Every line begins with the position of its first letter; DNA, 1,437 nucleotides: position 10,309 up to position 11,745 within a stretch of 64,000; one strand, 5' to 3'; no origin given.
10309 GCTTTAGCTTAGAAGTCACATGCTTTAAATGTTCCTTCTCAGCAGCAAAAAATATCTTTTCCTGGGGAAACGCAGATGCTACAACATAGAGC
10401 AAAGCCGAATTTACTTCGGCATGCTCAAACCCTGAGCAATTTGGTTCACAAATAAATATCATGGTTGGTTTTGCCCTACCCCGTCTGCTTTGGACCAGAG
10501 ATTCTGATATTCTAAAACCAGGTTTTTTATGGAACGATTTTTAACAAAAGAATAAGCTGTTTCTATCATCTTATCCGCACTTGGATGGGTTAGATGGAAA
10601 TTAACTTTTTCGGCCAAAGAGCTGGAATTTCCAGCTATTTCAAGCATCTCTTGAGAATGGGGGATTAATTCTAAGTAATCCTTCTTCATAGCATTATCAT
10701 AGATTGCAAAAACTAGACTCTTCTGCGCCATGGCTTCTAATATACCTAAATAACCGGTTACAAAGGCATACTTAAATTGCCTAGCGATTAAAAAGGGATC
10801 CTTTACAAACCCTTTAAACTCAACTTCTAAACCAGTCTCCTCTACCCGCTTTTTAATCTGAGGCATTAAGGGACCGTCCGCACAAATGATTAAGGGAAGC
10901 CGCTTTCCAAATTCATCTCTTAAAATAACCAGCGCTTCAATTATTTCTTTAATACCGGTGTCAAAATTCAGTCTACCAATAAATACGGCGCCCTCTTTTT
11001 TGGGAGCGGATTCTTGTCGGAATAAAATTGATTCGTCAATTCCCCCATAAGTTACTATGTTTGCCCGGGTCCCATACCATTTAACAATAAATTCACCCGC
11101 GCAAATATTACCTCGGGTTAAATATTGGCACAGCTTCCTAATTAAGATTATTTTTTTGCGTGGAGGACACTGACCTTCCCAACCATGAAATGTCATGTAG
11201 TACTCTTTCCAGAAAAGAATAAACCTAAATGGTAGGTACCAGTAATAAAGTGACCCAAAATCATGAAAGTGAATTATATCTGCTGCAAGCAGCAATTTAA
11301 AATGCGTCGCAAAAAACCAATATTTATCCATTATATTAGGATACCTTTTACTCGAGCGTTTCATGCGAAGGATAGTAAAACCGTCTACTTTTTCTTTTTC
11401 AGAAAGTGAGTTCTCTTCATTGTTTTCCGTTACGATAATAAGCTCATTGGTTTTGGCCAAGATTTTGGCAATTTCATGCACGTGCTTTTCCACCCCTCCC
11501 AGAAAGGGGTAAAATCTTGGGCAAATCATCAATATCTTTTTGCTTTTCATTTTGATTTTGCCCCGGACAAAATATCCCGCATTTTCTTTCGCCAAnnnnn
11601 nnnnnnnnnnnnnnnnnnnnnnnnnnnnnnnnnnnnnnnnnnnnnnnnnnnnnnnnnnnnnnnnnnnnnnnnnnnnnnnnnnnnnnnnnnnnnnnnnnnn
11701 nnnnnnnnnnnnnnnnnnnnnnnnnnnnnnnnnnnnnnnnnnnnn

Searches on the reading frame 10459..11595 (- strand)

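Call 10: search_protein_families(library=pfam, proteins=[window:10459-11595:-], max_evalue=0.001)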
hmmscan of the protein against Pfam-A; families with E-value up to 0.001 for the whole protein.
window:10459-11595:- (378 aa): 2 families
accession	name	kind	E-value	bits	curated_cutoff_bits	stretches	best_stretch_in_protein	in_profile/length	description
PF13439.12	Glyco_transf_4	-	5.9e-08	33.4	28.5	1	33-141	2-108/170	Glycosyltransferase Family 4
PF00534.26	Glycos_transf_1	-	1.6e-07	31.5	26.4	1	192-348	7-170/172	Glycosyl transferases group 1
